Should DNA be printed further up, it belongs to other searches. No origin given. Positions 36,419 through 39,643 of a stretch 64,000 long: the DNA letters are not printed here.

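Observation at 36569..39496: Single 975-aa ORF fusing an O-antigen-ligase/polymerase (Wzy_C) domain to an ArnT/PMT-type GT-C glycosyltransferase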

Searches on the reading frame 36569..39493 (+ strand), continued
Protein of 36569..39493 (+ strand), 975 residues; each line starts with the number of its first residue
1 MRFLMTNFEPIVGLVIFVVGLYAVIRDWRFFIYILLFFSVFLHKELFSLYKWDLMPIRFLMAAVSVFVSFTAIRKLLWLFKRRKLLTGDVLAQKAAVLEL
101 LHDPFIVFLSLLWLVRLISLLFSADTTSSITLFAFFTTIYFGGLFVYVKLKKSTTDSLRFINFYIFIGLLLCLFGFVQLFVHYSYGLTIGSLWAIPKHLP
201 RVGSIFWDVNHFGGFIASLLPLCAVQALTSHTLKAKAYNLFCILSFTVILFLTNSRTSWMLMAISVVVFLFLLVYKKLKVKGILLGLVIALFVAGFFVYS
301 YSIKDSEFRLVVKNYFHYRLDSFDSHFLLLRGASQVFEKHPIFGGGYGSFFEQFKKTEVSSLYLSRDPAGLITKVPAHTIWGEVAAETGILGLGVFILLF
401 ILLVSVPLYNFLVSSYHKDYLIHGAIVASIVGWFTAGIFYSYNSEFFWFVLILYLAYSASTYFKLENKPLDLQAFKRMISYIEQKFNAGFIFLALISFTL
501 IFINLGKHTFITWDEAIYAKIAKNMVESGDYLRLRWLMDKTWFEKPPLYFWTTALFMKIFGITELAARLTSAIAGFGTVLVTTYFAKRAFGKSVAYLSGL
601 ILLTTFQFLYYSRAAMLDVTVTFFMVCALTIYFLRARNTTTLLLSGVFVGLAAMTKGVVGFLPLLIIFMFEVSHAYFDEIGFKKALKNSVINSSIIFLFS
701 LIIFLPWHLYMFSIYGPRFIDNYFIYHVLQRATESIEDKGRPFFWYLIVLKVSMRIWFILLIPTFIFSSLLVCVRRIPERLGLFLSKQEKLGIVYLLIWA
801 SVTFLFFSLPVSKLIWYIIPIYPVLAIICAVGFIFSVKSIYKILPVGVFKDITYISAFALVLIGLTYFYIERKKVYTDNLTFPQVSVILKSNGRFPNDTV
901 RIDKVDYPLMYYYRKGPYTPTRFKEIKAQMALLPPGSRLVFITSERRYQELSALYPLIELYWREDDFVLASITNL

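Call 18: find_encoding_contigs(protein=P0055, flank=10000, max_places=2)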
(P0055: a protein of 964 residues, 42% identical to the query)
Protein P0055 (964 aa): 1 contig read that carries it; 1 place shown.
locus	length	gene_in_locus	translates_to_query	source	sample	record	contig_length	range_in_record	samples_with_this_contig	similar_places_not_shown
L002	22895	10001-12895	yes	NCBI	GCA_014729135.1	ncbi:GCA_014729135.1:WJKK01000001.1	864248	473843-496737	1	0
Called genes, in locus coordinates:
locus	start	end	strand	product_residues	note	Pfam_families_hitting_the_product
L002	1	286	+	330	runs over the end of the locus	PF00535:Glycos_transf_2, PF10111:Glyco_tranf_2_2 (faint), PF13506:Glyco_transf_21 (weak), PF13641:Glyco_tranf_2_3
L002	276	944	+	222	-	PF13489:Methyltransf_23 (weak), PF08241:Methyltransf_11, PF13649:Methyltransf_25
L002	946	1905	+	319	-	PF00535:Glycos_transf_2, PF10111:Glyco_tranf_2_2 (weak), PF13641:Glyco_tranf_2_3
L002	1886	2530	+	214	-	PF13489:Methyltransf_23, PF07021:MetW, PF13847:Methyltransf_31, PF08241:Methyltransf_11, PF08242:Methyltransf_12, PF13649:Methyltransf_25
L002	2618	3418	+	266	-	-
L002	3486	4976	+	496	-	-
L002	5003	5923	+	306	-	PF13641:Glyco_tranf_2_3, PF00535:Glycos_transf_2, PF13632:Glyco_trans_2_3 (weak)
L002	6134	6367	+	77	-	-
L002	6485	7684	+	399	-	PF00534:Glycos_transf_1 (faint), PF13692:Glyco_trans_1_4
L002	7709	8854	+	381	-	PF13439:Glyco_transf_4, PF13579:Glyco_trans_4_4, PF00534:Glycos_transf_1, PF13692:Glyco_trans_1_4, PF20706:GT4-conflict (weak)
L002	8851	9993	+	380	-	PF00534:Glycos_transf_1, PF13692:Glyco_trans_1_4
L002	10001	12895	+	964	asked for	PF04932:Wzy_C, PF02366:PMT, PF13231:PMT_2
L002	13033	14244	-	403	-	PF01943:Polysacc_synt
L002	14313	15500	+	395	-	PF20706:GT4-conflict (weak), PF00534:Glycos_transf_1, PF13692:Glyco_trans_1_4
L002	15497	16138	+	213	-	PF02397:Bac_transf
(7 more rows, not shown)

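Call 19: find_encoding_contigs(protein=P0002, flank=10000, max_places=2)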
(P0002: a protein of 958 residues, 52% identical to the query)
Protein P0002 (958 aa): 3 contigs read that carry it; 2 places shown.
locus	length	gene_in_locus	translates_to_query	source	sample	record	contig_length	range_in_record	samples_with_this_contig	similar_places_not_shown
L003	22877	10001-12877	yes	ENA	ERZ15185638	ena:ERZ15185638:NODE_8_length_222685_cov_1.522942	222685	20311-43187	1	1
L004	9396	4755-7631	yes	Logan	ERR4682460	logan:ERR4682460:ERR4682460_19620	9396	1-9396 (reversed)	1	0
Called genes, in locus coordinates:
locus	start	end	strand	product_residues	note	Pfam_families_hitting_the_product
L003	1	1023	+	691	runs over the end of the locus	-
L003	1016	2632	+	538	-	-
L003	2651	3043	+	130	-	-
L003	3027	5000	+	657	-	-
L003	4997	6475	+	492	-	-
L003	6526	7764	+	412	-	PF00534:Glycos_transf_1 (weak), PF13692:Glyco_trans_1_4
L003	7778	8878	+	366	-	PF13439:Glyco_transf_4, PF13477:Glyco_trans_4_2, PF13579:Glyco_trans_4_4, PF20706:GT4-conflict, PF00534:Glycos_transf_1, PF13692:Glyco_trans_1_4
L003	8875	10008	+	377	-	PF00534:Glycos_transf_1, PF13692:Glyco_trans_1_4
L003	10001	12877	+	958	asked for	PF04932:Wzy_C, PF02366:PMT, PF13231:PMT_2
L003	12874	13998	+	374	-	PF00534:Glycos_transf_1, PF13692:Glyco_trans_1_4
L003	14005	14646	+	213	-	PF02397:Bac_transf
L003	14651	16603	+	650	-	PF13196:DUF4012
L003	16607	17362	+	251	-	PF11967:RecO_N, PF02565:RecO_C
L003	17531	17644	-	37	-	-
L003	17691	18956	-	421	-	PF00817:IMS, PF21999:IMS_HHH_1 (weak), PF11799:IMS_C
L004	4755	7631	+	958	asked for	PF04932:Wzy_C, PF02366:PMT, PF13231:PMT_2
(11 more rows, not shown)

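Call 24: search_solved_structures(query=window:36569-39493:+, max_evalue=10, show_alignments=2)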
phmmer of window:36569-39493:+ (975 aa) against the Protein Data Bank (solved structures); distinct sequences matched with E-value up to 10: 1.
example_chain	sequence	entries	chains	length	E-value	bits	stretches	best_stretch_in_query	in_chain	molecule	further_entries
5ezm_A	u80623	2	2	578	3.2e-27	98.5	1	492-832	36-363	4-amino-4-deoxy-L-arabinose transferase or related glycosyltransferases of PMT family | 4-amino-4-deoxy-L-arabinose (L-Ara4N) transferase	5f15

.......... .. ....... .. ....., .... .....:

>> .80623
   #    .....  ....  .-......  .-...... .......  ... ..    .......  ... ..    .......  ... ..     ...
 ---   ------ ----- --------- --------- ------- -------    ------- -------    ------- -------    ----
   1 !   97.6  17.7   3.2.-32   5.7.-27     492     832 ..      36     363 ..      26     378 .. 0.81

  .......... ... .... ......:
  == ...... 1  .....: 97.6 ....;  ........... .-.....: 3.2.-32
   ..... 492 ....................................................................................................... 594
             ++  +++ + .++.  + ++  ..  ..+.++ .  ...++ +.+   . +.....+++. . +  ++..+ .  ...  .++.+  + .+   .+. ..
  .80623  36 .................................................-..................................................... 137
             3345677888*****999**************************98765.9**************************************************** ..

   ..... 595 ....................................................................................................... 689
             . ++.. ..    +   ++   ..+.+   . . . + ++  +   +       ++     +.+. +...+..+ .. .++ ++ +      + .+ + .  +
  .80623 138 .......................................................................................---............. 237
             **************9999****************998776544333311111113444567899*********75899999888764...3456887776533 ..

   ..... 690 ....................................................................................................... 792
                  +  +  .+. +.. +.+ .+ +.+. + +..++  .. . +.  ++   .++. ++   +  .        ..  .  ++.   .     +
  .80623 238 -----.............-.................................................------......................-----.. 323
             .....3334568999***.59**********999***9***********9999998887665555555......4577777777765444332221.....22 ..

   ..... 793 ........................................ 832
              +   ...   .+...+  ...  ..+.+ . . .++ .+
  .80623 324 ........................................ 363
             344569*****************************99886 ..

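Call 29: find_related_loci(query=A1, collection=genome_contigs, flank=8000)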
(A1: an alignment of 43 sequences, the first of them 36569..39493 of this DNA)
Query A1 (975 aa) in genome_contigs; peptide patterns used: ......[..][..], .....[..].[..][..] (x = any residue, [..] = any of these).
133 stretches matched a pattern; 96 encode a relative of the query (tblastn E <= 1e-3); the best 80 are kept; 80 distinct loci.
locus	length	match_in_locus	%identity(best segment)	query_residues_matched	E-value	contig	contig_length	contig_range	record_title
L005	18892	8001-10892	50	4-970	0e+0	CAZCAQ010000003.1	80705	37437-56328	MAG TPA_asm: uncultured Candidatus Saccharibacteria bacterium isolate SRP342105_co1_103 genome assembly, contig: NODE_37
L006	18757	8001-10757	44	9-959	0e+0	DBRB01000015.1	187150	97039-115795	MAG TPA_asm: candidate division WWE3 bacterium UBA1379 UBA1379_contig_1857, whole genome shotgun sequence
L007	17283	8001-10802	44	7-972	0e+0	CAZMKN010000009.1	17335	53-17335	MAG TPA_asm: uncultured Candidatus Saccharibacteria bacterium isolate SRP191223_co1_110 genome assembly, contig: NODE_32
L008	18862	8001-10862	42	3-975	0e+0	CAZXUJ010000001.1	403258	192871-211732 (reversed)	MAG TPA_asm: uncultured Candidatus Saccharibacteria bacterium isolate SRP192515_co1_190 genome assembly, contig: NODE_6_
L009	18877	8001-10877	42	7-972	0e+0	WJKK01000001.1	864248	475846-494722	MAG: candidate division WWE3 bacterium isolate Bin_101 k141_320412, whole genome shotgun sequence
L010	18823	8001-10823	42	9-969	0e+0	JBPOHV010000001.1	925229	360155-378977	MAG: candidate division WWE3 bacterium isolate MAG_289 c_000000385610, whole genome shotgun sequence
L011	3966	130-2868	43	40-973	0e+0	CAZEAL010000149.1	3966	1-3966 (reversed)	MAG TPA_asm: uncultured Candidatus Saccharibacteria bacterium isolate binchicken_co169_150 genome assembly, contig: k99_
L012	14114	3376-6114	43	26-970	0e+0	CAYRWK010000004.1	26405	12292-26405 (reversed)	MAG TPA_asm: uncultured Candidatus Saccharibacteria bacterium isolate SRP011637_co1_82 genome assembly, contig: NODE_453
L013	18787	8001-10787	43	14-973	0e+0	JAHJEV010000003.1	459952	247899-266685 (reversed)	MAG: Patescibacteria group bacterium isolate Modern_marine_glass_biofilm.mb.140 Modern_marine_gla.mb.140_k141_410344, wh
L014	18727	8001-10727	42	43-972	0e+0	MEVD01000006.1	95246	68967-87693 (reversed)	MAG: candidate division WWE3 bacterium RIFCSPHIGHO2_02_FULL_38_14 rifcsphigho2_02_scaffold_1478, whole genome shotgun se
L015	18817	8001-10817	42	7-970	0e+0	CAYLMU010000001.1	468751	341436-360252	MAG TPA_asm: uncultured Candidatus Saccharibacteria bacterium isolate SRP193661_co1_136 genome assembly, contig: NODE_4_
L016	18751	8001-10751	41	7-970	0e+0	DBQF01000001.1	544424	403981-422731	MAG TPA_asm: candidate division WWE3 bacterium UBA1401 UBA1401_contig_1134, whole genome shotgun sequence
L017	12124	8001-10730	43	9-950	0e+0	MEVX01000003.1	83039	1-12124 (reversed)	MAG: candidate division WWE3 bacterium RIFOXYB1_FULL_43_24 rifoxyb1_full_scaffold_131, whole genome shotgun sequence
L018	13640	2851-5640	42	5-966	0e+0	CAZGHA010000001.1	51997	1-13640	MAG TPA_asm: uncultured Candidatus Saccharibacteria bacterium isolate binchicken_co39_211 genome assembly, contig: NODE_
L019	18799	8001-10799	42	7-969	0e+0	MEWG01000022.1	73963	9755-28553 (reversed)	MAG: candidate division WWE3 bacterium RIFOXYD1_FULL_39_9 rifoxyd1_full_scaffold_282, whole genome shotgun sequence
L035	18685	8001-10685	41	24-950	0e+0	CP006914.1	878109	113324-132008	Candidate division WWE3 bacterium RAAC2_WWE3_1 chromosome, complete genome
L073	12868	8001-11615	35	27-955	8e-146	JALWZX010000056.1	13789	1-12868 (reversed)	MAG: candidate division WWE3 bacterium isolate T2_metabat1_scaf2bin.175 T2_NODE_4887_length_13789_cov_1.393573, whole ge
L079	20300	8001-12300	31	17-952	4e-131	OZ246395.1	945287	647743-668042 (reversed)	MAG: uncultured Candidatus Saccharibacteria bacterium isolate SRP292972_co1_112 genome assembly, chromosome: 1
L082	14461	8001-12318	34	13-917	3e-127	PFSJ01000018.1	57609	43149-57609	MAG: candidate division WWE3 bacterium CG_4_9_14_0_2_um_filter_35_11 CG_4_9_14_0.2_um_filter_scaffold_120_c, whole genom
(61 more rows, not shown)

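Call 34: search_protein_families(library=pfam, proteins=[L079:7959-11027:+, L079:11020-13242:+, L079:13233-14969:-, L082:7977-11048:+, L082:11041-13149:+, L073:7929-11042:+], max_evalue=0.1)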
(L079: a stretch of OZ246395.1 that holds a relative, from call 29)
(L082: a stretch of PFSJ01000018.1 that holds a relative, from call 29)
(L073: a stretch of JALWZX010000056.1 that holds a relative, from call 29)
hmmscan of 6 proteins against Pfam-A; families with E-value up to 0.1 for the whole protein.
L079:7959-11027:+ (1023 aa): 4 families
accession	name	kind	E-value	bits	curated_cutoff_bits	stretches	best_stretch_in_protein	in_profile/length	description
PF13231.12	PMT_2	-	2.9e-22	80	26.1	1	529-689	2-157/160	Dolichyl-phosphate-mannose-protein mannosyltransferase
PF02366.24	PMT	-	3.7e-16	59.9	22.7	1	480-694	7-235/245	Dolichyl-phosphate-mannose-protein mannosyltransferase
PF04932.20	Wzy_C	-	7.6e-16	58.7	31.7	1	233-386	2-148/149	O-Antigen ligase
PF03901.23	Glyco_transf_22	-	2.4e-05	24.1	23.8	1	464-841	44-365/414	Alg9-like mannosyltransferase family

L079:11020-13242:+ (741 aa): 1 family
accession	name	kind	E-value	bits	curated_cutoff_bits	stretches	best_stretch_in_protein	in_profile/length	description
PF04932.20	Wzy_C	-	1.7e-10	41.3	31.7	1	211-366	2-149/149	O-Antigen ligase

L079:13233-14969:- (578 aa): 0 families

L082:7977-11048:+ (1024 aa): 3 families
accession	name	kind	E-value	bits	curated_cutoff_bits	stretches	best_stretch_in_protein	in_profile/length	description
PF13231.12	PMT_2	-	2.1e-20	74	26.1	1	529-691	2-157/160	Dolichyl-phosphate-mannose-protein mannosyltransferase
PF04932.20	Wzy_C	-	7.3e-17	62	31.7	1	233-386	2-148/149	O-Antigen ligase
PF02366.24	PMT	-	1.4e-16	61.3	22.7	1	479-699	6-238/245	Dolichyl-phosphate-mannose-protein mannosyltransferase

L082:11041-13149:+ (703 aa): 2 families
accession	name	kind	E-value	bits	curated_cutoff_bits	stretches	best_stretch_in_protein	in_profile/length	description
PF04932.20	Wzy_C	-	9.1e-14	51.9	31.7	1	199-353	2-149/149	O-Antigen ligase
PF08195.16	TRI9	-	0.049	14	25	1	334-354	16-36/43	TRI9 protein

L073:7929-11042:+ (1038 aa): 3 families
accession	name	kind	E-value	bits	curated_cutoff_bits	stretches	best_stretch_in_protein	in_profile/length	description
PF13231.12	PMT_2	-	3.9e-19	69.9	26.1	1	527-697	2-157/160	Dolichyl-phosphate-mannose-protein mannosyltransferase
PF02366.24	PMT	-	4.1e-16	59.7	22.7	1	478-702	7-235/245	Dolichyl-phosphate-mannose-protein mannosyltransferase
PF04932.20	Wzy_C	-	5.3e-14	52.7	31.7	1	232-385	3-149/149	O-Antigen ligase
